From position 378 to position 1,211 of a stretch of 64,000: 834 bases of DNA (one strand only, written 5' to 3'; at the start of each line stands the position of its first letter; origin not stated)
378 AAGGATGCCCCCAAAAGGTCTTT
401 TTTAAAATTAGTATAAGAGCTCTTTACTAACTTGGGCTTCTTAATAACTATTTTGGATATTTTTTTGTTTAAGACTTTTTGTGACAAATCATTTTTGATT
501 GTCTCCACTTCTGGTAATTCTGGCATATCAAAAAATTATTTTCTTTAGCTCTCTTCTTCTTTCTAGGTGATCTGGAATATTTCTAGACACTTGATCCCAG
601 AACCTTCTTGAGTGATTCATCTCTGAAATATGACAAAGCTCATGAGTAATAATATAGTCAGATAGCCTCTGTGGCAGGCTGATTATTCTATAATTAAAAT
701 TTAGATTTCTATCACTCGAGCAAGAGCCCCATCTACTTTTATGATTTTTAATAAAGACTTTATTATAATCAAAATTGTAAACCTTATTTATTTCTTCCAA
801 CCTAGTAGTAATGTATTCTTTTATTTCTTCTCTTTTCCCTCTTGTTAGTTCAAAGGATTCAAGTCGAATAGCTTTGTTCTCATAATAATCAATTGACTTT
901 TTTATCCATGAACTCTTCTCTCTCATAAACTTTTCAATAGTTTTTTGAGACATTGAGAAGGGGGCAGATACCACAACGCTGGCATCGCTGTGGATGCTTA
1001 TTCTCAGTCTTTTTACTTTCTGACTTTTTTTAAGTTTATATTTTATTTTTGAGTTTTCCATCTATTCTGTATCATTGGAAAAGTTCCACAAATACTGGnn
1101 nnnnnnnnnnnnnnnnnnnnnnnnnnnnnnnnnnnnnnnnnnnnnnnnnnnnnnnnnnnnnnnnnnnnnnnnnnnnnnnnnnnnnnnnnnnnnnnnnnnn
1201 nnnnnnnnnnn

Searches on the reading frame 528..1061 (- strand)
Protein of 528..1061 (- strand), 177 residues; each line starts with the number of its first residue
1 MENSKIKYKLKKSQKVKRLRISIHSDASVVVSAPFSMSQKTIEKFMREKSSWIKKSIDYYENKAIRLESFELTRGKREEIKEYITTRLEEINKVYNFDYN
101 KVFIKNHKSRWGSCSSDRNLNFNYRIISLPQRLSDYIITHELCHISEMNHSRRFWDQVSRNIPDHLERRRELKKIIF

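Call 25: find_encoding_contigs(protein=window:528-1061:-, flank=10000, max_places=10)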
Protein window:528-1061:- (177 aa): 3 contigs read that carry it; 2 places shown.
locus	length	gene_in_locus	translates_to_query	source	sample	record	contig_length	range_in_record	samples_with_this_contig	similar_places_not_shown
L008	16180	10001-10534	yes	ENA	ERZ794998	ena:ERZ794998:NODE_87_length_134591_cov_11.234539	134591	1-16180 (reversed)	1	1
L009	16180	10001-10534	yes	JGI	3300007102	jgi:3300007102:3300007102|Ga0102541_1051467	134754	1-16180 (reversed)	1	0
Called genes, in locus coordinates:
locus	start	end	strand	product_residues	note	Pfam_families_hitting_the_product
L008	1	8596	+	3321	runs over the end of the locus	PF00041:fn3 (weak), PF16655:PhoD_N (faint), PF16656:Pur_ac_phosph_N, PF23376:Fn3_VIN3 (faint), PF25059:FN3_DSCAM-DSCAML_C (faint), PF16656:Pur_ac_phosph_N, PF00041:fn3 (weak), PF16656:Pur_ac_phosph_N (weak)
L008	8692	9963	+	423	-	PF19425:Csd3_N2, PF01551:Peptidase_M23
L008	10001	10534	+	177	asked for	PF01863:YgjP-like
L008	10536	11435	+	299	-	PF01149:Fapy_DNA_glyco, PF06831:H2TH, PF06827:zf-FPG_IleRS (faint)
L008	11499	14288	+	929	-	PF18884:TSP3_bac (faint)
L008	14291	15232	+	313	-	PF03486:HI0933_like (faint), PF07992:Pyr_redox_2, PF12831:FAD_oxidored (faint), PF13738:Pyr_redox_3, PF00070:Pyr_redox (weak)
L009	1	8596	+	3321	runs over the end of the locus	PF00041:fn3 (weak), PF16655:PhoD_N (faint), PF16656:Pur_ac_phosph_N, PF23376:Fn3_VIN3 (faint), PF25059:FN3_DSCAM-DSCAML_C (faint), PF16656:Pur_ac_phosph_N, PF00041:fn3 (weak), PF16656:Pur_ac_phosph_N (weak)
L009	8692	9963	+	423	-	PF19425:Csd3_N2, PF01551:Peptidase_M23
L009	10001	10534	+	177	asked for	PF01863:YgjP-like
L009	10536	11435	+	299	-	PF01149:Fapy_DNA_glyco, PF06831:H2TH, PF06827:zf-FPG_IleRS (faint)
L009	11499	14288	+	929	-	PF18884:TSP3_bac (faint)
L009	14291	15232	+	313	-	PF03486:HI0933_like (faint), PF07992:Pyr_redox_2, PF12831:FAD_oxidored (faint), PF13738:Pyr_redox_3, PF00070:Pyr_redox (weak)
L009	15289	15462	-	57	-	-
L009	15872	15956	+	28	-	PF00471:Ribosomal_L33 (weak)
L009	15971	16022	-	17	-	-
